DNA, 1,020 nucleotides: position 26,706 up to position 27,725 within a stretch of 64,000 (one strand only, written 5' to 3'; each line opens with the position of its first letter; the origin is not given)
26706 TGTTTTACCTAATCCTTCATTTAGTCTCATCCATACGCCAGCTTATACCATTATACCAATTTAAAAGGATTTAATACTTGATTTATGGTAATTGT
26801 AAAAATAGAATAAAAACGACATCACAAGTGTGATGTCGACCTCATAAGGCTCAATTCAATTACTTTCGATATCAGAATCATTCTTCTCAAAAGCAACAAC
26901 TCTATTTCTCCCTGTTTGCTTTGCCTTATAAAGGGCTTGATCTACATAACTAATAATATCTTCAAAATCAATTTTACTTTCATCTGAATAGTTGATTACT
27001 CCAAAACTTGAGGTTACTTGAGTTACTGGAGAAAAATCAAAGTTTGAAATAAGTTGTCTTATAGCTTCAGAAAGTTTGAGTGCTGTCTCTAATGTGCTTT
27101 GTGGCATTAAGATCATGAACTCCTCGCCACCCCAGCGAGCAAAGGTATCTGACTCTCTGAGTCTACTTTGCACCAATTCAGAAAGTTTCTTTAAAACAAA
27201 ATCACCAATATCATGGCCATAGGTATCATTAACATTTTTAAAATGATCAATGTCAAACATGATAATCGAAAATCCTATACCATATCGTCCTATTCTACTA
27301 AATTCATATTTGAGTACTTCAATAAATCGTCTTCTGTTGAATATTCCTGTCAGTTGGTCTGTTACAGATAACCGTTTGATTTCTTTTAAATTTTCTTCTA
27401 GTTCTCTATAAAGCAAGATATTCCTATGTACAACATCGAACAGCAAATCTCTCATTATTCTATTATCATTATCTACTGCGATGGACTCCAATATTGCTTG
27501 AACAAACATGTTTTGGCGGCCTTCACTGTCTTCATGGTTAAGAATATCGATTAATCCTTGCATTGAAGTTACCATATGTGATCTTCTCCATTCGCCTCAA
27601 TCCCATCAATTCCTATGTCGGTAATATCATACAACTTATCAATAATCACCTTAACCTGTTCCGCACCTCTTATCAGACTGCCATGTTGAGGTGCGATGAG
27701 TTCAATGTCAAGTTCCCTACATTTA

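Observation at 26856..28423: Diiron MBL-fold (ODP/flavodiiron-like) sensor gene overlapping a GGDEF cyclase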

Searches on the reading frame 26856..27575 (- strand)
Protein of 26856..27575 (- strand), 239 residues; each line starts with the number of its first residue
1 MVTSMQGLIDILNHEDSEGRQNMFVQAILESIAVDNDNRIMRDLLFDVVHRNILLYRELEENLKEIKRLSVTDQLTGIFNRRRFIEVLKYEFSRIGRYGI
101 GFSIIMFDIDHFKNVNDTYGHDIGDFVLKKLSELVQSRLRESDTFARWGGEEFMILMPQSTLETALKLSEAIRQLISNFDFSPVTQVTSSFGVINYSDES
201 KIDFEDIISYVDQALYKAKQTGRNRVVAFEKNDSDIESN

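Call 3: search_protein_families(library=pfam, proteins=[window:26856-27575:-], max_evalue=0.1)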
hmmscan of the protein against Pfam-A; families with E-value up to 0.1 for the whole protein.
window:26856-27575:- (239 aa): 3 families
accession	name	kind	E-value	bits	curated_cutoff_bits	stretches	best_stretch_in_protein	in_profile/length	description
PF00990.26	GGDEF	-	8.9e-45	152.8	23.8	1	71-225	2-161/161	Diguanylate cyclase, GGDEF domain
PF22335.1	Cas10-Cmr2_palm2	-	0.00046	20.7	27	1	148-226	57-132/133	Cas10/Cmr2, second palm domain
PF12447.13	DUF3683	-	0.085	13.4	27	0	5-71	27-93/114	Protein of unknown function (DUF3683)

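Call 4: search_protein_families(library=ncbifam, proteins=[window:26856-27575:-], max_evalue=0.1)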
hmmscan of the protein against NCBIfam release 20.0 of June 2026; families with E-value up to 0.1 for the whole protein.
window:26856-27575:- (239 aa): 23 families
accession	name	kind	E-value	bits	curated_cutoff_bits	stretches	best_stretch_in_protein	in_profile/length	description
NF038266.1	diguan_SiaD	equivalog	4.1e-53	180.3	290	1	57-226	84-252/252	biofilm regulation diguanylate cyclase SiaD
TIGR00254.1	GGDEF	domain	2.7e-50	170.4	37.4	1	67-228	2-166/168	diguanylate cyclase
NF007380.0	PRK09894.1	equivalog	2.5e-47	161.7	256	1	42-233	99-291/296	diguanylate cyclase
NF007135.0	PRK09581.1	equivalog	2.5e-46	158.4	474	1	58-228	280-454/457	PleD family two-component system response regulator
NF047654.1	DiguCycDgcRLepto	equivalog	7.2e-39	133.4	500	1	59-227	125-294/295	diguanylate cyclase DgcR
NF041606.1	dguan_cyc_DgcA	equivalog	3.3e-38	131.5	370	1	69-227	177-337/340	diguanylate cyclase DgcA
NF007298.0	PRK09776.1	equivalog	2e-34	118.7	1135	1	63-238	677-854/1111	diguanylate cyclase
NF011955.1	PRK15426.1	equivalog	1.5e-33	115.8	408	1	71-230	399-562/564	cellulose biosynthesis regulator diguanylate cyclase DgcQ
NF007599.0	PRK10245.1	equivalog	4.5e-32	110.9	402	1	43-226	185-367/371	diguanylate cyclase AdrA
NF051473.1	DigCycDgcsShew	equivalog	9.9e-32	110.5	400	1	64-225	129-287/291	diguanylate cyclase DgcS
NF007423.1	PRK09966.1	equivalog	7e-29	100.9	325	1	58-219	227-390/390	diguanylate cyclase DgcN/YfiN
NF040885.1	diguan_DgcJ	equivalog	1.2e-27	96.9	500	1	63-224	334-491/493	diguanylate cyclase DgcJ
NF045675.1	PhdiestaseDibA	equivalog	1.3e-25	89.8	980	1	62-226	195-361/623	phosphodiesterase DibA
NF047872.1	GGDEF_GdpS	equivalog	1.1e-24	87.3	400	1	55-227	169-348/355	GGDEF domain-containing protein GdpS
NF007474.0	PRK10060.1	equivalog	4.6e-24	84.6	782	1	65-231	232-397/663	cyclic di-GMP phosphodiesterase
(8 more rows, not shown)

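Call 37: search_protein_families(library=pfam, alignment_id=A2, max_evalue=0.001)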
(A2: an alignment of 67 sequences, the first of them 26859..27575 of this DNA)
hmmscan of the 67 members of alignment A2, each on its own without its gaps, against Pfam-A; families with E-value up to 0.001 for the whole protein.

A. member 1, window:26859-27575:- (239 aa): 2 families
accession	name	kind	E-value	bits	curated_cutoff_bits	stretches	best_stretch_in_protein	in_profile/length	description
PF00990.26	GGDEF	-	8.9e-45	152.8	23.8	1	71-225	2-161/161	Diguanylate cyclase, GGDEF domain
PF22335.1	Cas10-Cmr2_palm2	-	0.00046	20.7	27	1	148-226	57-132/133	Cas10/Cmr2, second palm domain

B. families by the number of members that match (of 67 scanned): 17 families
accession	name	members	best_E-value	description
PF13487.12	HD_5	26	1e-33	HD domain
PF01966.28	HD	26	2.9e-21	HD domain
PF07228.17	SpoIIE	25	7.3e-41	Stage II sporulation protein E (SpoIIE)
PF08447.18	PAS_3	19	6.1e-14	PAS fold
PF00990.26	GGDEF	9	4.4e-48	Diguanylate cyclase, GGDEF domain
PF14598.12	PAS_11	8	1.4e-05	PAS domain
PF13426.13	PAS_9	7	1.2e-05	PAS domain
PF02518.31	HATPase_c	6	3e-33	Histidine kinase-, DNA gyrase B-, and HSP90-like ATPase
PF00512.31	HisKA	6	1.3e-20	His Kinase A (phospho-acceptor) domain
PF00989.32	PAS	6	8.3e-07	PAS fold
PF22335.1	Cas10-Cmr2_palm2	4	8e-07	Cas10/Cmr2, second palm domain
PF13581.12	HATPase_c_2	3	8.1e-06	Histidine kinase-like ATPase domain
PF13589.12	HATPase_c_3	3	0.00024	Histidine kinase-, DNA gyrase B-, and HSP90-like ATPase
PF14501.12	HATPase_c_5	2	2.3e-05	GHKL domain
PF24499.1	Ig_TMEM131L_4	1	2.5e-05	TMEM131L fourth Ig-like domain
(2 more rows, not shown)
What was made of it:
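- Pfam on 67 partners gives HD_5 26, SpoIIE 25, GGDEF 9 and HisKA 6 (call 37).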

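Call 49: find_homologous_proteins(query=window:26859-27575:-, max_evalue=1e-10)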
Query window:26859-27575:- (239 aa): 3737 proteins with E <= 1e-10 among 4134 candidates; the best 120 are listed.
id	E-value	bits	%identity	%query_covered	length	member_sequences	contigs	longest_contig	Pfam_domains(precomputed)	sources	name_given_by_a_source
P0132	5.8e-149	512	100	100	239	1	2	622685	PF00990.27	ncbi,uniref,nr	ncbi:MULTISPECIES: GGDEF domain-containing protein [unclassified Fusibacter]|uniref:GGDEF domain-con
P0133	5.8e-79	283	56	97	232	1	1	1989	PF00990.27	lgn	-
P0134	1.3e-76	275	57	96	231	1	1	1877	PF00990.27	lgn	-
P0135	2.2e-76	275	57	96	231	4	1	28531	PF00990.27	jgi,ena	-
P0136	3.3e-76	274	55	98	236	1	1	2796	PF00990.27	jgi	-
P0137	7.4e-76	273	55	95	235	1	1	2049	PF00990.27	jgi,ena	-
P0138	2.7e-75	271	56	96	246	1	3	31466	PF00990.27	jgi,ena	-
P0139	3.0e-75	271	56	100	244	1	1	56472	PF00990.27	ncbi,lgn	-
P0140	3.7e-75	271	57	96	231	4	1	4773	PF00990.27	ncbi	-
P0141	6.5e-75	270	53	96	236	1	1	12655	PF00990.27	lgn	-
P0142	2.5e-74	268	54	98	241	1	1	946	PF00990.27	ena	-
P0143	1.0e-73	266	55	96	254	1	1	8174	PF00990.27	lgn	-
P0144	1.3e-73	266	56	95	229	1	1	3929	PF00990.27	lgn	-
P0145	2.1e-73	265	54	96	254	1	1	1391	PF00990.27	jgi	-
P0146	3.9e-73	264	57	96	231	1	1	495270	PF00990.27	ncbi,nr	ncbi:MAG: GGDEF domain-containing protein [Clostridiales bacterium]|nr:GGDEF domain-containing prote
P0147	4.8e-73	264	54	96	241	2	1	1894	PF00990.27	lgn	-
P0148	8.2e-73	263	52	100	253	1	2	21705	PF00990.27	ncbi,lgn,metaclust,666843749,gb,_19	metaclust:\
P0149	9.5e-73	263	54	96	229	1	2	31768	PF00990.27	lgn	-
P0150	1.1e-72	263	56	95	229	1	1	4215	PF00990.27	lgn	-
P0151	1.4e-72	262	53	98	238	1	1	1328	PF00990.27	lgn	-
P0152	1.5e-72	262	54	96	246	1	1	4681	PF00990.27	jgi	-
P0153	4.5e-72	261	55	96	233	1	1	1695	PF00990.27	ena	-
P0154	4.8e-72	261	55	96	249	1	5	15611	PF00990.27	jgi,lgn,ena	-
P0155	1.2e-70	256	53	96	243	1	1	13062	PF00990.27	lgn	-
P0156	1.2e-69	253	51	97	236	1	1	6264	PF00990.27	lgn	-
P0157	2.0e-69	252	55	96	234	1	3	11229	PF00990.27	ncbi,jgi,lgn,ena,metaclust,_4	jgi:diguanylate cyclase (GGDEF)-like protein|metaclust:\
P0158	1.9e-68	249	51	95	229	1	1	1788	PF00990.27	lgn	-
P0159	2.8e-68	248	53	95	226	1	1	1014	PF00990.27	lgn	-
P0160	8.0e-68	247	50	95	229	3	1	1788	PF00990.27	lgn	-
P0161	1.7e-64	236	50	96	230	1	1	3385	PF00990.27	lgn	-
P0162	8.6e-64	234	48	95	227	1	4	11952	PF00990.27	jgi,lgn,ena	-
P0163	2.7e-63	232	51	95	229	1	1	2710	PF00990.27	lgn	-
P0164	9.3e-54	201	51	82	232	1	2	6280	PF00990.27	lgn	-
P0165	9.7e-53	197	47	92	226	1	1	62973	PF00990.27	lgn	-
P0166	3.4e-52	196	45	91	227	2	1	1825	PF22335.2,PF00990.27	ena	-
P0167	3.7e-52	196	46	94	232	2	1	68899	PF00990.27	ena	-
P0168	4.5e-52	195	49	87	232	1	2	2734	PF00990.27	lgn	-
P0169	7.0e-52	195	47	96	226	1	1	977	PF00990.27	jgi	-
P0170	2.4e-51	193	47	95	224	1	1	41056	PF00990.27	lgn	-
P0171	3.0e-51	193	45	91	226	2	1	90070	PF00990.27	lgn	-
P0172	3.3e-51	192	50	79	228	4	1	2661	PF22335.2,PF00990.27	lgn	-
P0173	4.3e-51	192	44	93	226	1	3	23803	PF00990.27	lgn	-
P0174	4.9e-51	192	46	93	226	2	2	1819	PF22335.2,PF00990.27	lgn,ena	-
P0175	1.5e-50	190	53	74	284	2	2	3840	PF00990.27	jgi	jgi:diguanylate cyclase (GGDEF)-like protein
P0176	1.6e-50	190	43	93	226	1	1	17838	PF00990.27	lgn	-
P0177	2.1e-50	190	43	93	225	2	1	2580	PF00990.27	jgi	jgi:diguanylate cyclase (GGDEF)-like protein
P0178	2.7e-50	189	46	93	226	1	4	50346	PF00990.27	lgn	-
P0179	3.1e-50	189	46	87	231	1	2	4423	PF00990.27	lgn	-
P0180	7.7e-50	188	45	91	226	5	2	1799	PF00990.27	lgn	-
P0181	9.1e-50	188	48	83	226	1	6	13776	PF00990.27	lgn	-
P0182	2.4e-49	186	51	71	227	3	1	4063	PF13426.14,PF00990.27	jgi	jgi:diguanylate cyclase (GGDEF)-like protein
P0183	4.0e-49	186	44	92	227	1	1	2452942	PF22335.2,PF00990.27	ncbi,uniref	ncbi:GGDEF domain-containing protein [Natroniella sp. ANB-PHB2]|uniref:GGDEF domain-containing prote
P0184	5.2e-49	185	46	91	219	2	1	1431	PF00990.27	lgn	-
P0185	5.5e-49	185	52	73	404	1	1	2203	PF00990.27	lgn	-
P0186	6.4e-49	185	46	87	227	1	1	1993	PF00990.27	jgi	jgi:diguanylate cyclase (GGDEF)-like protein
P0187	8.0e-49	185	46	91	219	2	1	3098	PF00990.27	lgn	-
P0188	1.7e-48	184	49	77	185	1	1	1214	PF22335.2,PF00990.27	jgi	-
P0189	2.6e-48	183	54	69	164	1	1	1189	PF00990.27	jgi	jgi:diguanylate cyclase (GGDEF)-like protein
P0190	3.7e-48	182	48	84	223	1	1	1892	PF22335.2,PF00990.27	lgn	-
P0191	7.3e-48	181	53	73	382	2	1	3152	PF00990.27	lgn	-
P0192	1.0e-47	181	43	87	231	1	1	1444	PF22335.2,PF00990.27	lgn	-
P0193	1.4e-47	181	46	87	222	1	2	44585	PF00990.27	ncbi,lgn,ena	-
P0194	2.8e-47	180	50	75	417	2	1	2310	PF08447.19,PF00990.27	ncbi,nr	ncbi:MAG: sensor domain-containing diguanylate cyclase, partial [Desulfobulbaceae bacterium]|nr:sens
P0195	4.5e-47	179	47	85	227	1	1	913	PF00990.27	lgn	-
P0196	5.2e-47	179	54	69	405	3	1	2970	PF13426.14,PF08448.17,PF00989.32,PF00990.27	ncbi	-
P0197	1.6e-46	177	43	89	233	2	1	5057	PF00990.27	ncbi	-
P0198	1.7e-46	177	45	84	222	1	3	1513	PF00990.27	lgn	-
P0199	1.8e-46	177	41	94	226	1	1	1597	PF22335.2,PF00990.27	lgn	-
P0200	1.9e-46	177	41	94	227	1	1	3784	PF00990.27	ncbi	ncbi:MAG: GGDEF domain-containing protein [Fusobacteriota bacterium]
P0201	3.1e-46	176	46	85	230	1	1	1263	PF00990.27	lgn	-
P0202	3.1e-46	176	51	70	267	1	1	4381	PF22335.2,PF00990.27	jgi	jgi:diguanylate cyclase (GGDEF)-like protein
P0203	4.1e-46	176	49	79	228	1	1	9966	PF00990.27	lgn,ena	-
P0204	4.5e-46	176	50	76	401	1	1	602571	PF00990.27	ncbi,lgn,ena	-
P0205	4.6e-46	176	51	70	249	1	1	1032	PF00990.27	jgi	-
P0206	7.6e-46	175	45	80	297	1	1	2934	PF13426.14,PF00990.27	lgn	-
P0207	7.7e-46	175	50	72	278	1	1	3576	PF00990.27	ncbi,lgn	-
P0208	8.5e-46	175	52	71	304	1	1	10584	PF13426.14,PF13188.14,PF22335.2,PF08448.17,PF00989.32,PF00990.27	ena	-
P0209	1.0e-45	174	45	85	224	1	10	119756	PF00990.27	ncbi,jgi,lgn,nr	ncbi:MAG: hypothetical protein PWP46_1479 [Fusobacteriaceae bacterium]|jgi:diguanylate cyclase (GGDE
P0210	2.0e-45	173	48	74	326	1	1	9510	PF08447.19,PF13426.14,PF08448.17,PF00989.32,PF00990.27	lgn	-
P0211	2.1e-45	173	45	85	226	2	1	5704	PF00990.27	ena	-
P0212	2.2e-45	173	55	67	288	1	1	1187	PF00990.27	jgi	-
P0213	2.9e-45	173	46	86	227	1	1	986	PF00990.27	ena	-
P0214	3.1e-45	173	45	86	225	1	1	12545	PF22335.2,PF00990.27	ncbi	ncbi:MAG: GGDEF domain-containing protein [Bacillota bacterium]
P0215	3.5e-45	173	48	72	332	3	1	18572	PF00990.27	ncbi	-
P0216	4.8e-45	172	48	79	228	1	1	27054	PF00990.27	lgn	-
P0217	5.3e-45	172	49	69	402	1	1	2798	PF22335.2,PF00990.27,PF00072.31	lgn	-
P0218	6.4e-45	172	48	71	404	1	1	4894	PF00990.27,PF00072.31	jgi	jgi:diguanylate cyclase (GGDEF)-like protein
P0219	6.5e-45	172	52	68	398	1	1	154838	PF22335.2,PF00990.27,PF00072.31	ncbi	-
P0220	6.8e-45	172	42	87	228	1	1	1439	PF00990.27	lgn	-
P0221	6.9e-45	172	50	69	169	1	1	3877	PF00990.27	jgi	jgi:diguanylate cyclase (GGDEF)-like protein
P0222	8.0e-45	172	51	69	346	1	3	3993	PF13426.14,PF13188.14,PF00989.32,PF00990.27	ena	-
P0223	8.8e-45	171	52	69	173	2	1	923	PF00990.27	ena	-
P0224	9.1e-45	171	52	68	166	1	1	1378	PF00990.27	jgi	jgi:diguanylate cyclase (GGDEF)-like protein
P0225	9.6e-45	171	45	85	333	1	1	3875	PF00990.27,PF00072.31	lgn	-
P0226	1.1e-44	171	45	87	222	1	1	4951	PF22335.2,PF00990.27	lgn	-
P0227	1.2e-44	171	41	92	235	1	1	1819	PF22335.2,PF00990.27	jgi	jgi:diguanylate cyclase (GGDEF)-like protein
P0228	1.2e-44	171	40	95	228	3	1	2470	PF00990.27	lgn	-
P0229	1.2e-44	171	52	69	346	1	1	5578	PF13426.14,PF13188.14,PF00989.32,PF00990.27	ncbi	-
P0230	1.2e-44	171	52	68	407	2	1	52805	PF13596.13,PF13426.14,PF08448.17,PF00989.32,PF00990.27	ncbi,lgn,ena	-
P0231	1.4e-44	171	43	90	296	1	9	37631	PF00990.27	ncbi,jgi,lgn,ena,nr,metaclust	ncbi:MAG: hypothetical protein A2Y33_02760 [Spirochaetes bacterium GWF1_51_8]|nr:MAG: hypothetical p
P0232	2.0e-44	170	48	72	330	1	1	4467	PF22335.2,PF00990.27,PF13675.12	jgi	jgi:diguanylate cyclase (GGDEF)-like protein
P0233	2.0e-44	170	47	75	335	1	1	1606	PF08447.19,PF13426.14,PF08448.17,PF00989.32,PF00990.27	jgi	jgi:diguanylate cyclase (GGDEF)-like protein/PAS domain S-box-containing protein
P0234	2.1e-44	170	48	74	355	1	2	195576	PF00990.27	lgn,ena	-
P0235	2.2e-44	170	43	80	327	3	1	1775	PF08447.19,PF13426.14,PF00990.27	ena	-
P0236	2.4e-44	170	45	85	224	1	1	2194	PF00990.27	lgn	-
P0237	3.1e-44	170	44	90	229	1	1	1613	PF00990.27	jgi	jgi:diguanylate cyclase (GGDEF)-like protein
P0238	3.2e-44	170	48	73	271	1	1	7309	PF22335.2,PF00990.27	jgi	jgi:diguanylate cyclase (GGDEF)-like protein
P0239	3.3e-44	169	51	70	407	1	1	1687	PF13426.14,PF08448.17,PF00989.32,PF00990.27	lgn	-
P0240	4.1e-44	169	44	86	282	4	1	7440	PF13426.14,PF13188.14,PF22335.2,PF24898.3,PF00990.27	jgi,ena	-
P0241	4.3e-44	169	50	68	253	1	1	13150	PF08447.19,PF00990.27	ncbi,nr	ncbi:MAG: sensor domain-containing diguanylate cyclase, partial [Syntrophomonadaceae bacterium]|nr:s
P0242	5.5e-44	169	46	69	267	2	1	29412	PF22335.2,PF00990.27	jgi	jgi:diguanylate cyclase (GGDEF)-like protein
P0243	6.6e-44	169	47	72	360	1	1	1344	PF17201.11,PF22335.2,PF08269.18,PF00990.27,PF17200.11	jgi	jgi:diguanylate cyclase (GGDEF)-like protein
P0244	6.9e-44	168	45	75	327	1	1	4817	PF08447.19,PF13426.14,PF00990.27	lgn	-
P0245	7.6e-44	168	36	73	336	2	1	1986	PF22335.2,PF00990.27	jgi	jgi:two-component system cell cycle response regulator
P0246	8.1e-44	168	52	73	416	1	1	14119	PF13426.14,PF13188.14,PF08448.17,PF00989.32,PF00990.27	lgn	-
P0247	8.1e-44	168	53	68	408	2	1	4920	PF13426.14,PF08448.17,PF00989.32,PF00990.27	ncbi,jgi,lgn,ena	-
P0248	8.2e-44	168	49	74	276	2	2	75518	PF00990.27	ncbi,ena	-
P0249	8.6e-44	168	52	72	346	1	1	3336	PF08448.17,PF00990.27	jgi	jgi:diguanylate cyclase (GGDEF)-like protein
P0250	9.1e-44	168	46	79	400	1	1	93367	PF22922.3,PF13185.13,PF01590.33,PF00990.27,PF14215.13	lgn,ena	-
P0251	1.0e-43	168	47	74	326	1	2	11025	PF08447.19,PF13426.14,PF08448.17,PF00989.32,PF00990.27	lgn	-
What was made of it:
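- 26856..27575 (-): Diguanylate cyclase gene, 239 aa: N-terminal helical module followed by a GGDEF domain. 100% identical to an NCBI 'GGDEF domain-containing protein [unclassified Fusibacter]' (call 49).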

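Call 50: find_encoding_contigs(protein=P0209, flank=3000, max_places=2)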
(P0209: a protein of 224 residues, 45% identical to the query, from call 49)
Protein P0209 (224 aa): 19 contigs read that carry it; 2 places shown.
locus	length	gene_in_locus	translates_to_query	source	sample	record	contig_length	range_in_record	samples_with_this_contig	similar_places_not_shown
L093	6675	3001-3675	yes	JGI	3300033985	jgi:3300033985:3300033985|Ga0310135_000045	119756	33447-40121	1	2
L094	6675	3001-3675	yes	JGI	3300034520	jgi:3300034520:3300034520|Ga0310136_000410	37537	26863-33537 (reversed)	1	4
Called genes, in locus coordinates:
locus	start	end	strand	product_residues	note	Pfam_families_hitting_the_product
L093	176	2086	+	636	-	PF17200:sCache_2, PF08269:dCache_2, PF00672:HAMP, PF00015:MCPsignal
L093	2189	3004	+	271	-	PF00753:Lactamase_B, PF19583:ODP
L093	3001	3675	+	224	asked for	PF00990:GGDEF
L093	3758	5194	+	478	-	PF02789:Peptidase_M17_N, PF00883:Peptidase_M17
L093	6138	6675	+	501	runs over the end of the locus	PF02074:Peptidase_M32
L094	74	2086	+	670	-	PF08269:dCache_2, PF17200:sCache_2, PF00672:HAMP, PF00015:MCPsignal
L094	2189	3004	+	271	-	PF00753:Lactamase_B, PF19583:ODP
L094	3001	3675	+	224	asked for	PF00990:GGDEF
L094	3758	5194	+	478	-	PF02789:Peptidase_M17_N, PF00883:Peptidase_M17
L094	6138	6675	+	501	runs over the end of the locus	PF02074:Peptidase_M32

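Call 51: find_encoding_contigs(protein=P0171, flank=3000, max_places=2)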
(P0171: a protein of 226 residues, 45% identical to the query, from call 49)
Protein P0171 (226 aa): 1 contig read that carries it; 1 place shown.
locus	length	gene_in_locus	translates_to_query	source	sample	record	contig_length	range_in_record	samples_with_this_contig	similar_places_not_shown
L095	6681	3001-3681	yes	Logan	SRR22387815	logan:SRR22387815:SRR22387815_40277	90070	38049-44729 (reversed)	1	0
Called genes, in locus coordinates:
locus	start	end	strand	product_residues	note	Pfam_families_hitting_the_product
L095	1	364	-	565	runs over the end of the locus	PF13510:Fer2_4, PF10588:NADH-G_4Fe-4S_3, PF22117:Fer4_Nqo3 (weak), PF25160:LdpA_Fe-S-bd (faint), PF12838:Fer4_7, PF02906:Fe_hyd_lg_C, PF02256:Fe_hyd_SSU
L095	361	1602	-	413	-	PF01512:Complex1_51K, PF22461:SLBB_2 (weak), PF10589:NADH_4Fe-4S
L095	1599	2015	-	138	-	PF01257:2Fe-2S_thioredx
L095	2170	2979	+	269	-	PF00753:Lactamase_B, PF19583:ODP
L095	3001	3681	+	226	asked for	PF00990:GGDEF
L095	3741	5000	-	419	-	PF02844:GARS_N, PF01071:GARS_A, PF02655:ATP-grasp_3, PF02843:GARS_C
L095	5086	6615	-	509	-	PF02142:MGS, PF01808:AICARFT_IMPCHas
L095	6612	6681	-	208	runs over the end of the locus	PF00551:Formyl_trans_N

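Call 52: find_encoding_contigs(protein=P0231, flank=3000, max_places=2)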
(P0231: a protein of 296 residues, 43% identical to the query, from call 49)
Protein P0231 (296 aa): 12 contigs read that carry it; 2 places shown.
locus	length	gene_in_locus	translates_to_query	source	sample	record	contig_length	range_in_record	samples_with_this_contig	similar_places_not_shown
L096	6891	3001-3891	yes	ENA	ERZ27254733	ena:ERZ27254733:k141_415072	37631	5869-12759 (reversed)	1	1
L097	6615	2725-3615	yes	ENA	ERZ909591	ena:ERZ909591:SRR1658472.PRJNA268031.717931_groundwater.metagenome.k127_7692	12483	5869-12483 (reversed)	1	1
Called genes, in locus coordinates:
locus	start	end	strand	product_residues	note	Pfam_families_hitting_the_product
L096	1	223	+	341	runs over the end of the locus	-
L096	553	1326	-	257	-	PF12697:Abhydrolase_6, PF00561:Abhydrolase_1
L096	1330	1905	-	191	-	-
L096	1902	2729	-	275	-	PF14099:Polysacc_lyase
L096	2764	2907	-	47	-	-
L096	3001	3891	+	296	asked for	PF00990:GGDEF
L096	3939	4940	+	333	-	PF05175:MTS (weak), PF13489:Methyltransf_23 (faint), PF13847:Methyltransf_31, PF08241:Methyltransf_11, PF08242:Methyltransf_12, PF13649:Methyltransf_25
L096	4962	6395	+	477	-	PF07228:SpoIIE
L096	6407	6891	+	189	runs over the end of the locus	-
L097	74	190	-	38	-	-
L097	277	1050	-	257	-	PF12697:Abhydrolase_6, PF00561:Abhydrolase_1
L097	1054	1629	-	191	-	-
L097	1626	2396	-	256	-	PF14099:Polysacc_lyase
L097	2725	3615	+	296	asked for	PF00990:GGDEF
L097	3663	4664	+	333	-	PF05175:MTS (weak), PF13489:Methyltransf_23 (faint), PF13847:Methyltransf_31, PF08241:Methyltransf_11, PF08242:Methyltransf_12, PF13649:Methyltransf_25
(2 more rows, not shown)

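Call 63: predict_structure(alignment_id=A5)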
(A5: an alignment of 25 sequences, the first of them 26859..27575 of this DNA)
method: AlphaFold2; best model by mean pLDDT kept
length: 239 residues; sequences in the alignment: 25
mean_pLDDT: 88.8   pTM: 0.73
mean pLDDT of the five models: 88.8, 88.7, 88.2, 87.5, 87.2
residues with pLDDT >= 90: 151; 70-90: 73; 50-70: 7; < 50: 8
segments of 3 or more residues with pLDDT < 50: 233-239
pLDDT, mean of each block of 10 residues (from residue 1): 73 86 83 85 91 95 88 93 94 85 95 94 95 97 94 96 96 96 93 84 84 93 91 47
secondary structure, 60 per line:
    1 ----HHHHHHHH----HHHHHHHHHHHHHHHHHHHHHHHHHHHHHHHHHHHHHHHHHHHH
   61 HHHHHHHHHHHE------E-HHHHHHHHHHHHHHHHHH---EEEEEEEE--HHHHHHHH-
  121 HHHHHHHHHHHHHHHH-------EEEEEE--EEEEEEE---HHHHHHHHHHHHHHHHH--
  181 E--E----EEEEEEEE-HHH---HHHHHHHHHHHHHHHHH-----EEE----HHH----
elements in order: H5-12 H17-71 H81-98 E102-109 H112-119 H121-136 E144-149 E152-158 H162-178 E189-196 H204-220 E226-228
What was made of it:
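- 27366..27575 (-): N-terminal ~70-aa partner module: short helix 5-12 and one long helix 17-71. The conserved core is residues 29-66 (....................). Proposed ODP-docking and dimerisation stalk. Helices come from the AlphaFold model, pLDDT 83-95 (call 63).
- Stalk architecture: the AlphaFold model shows one continuous helix, residues 17-71, running into the GGDEF domain (call 63).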
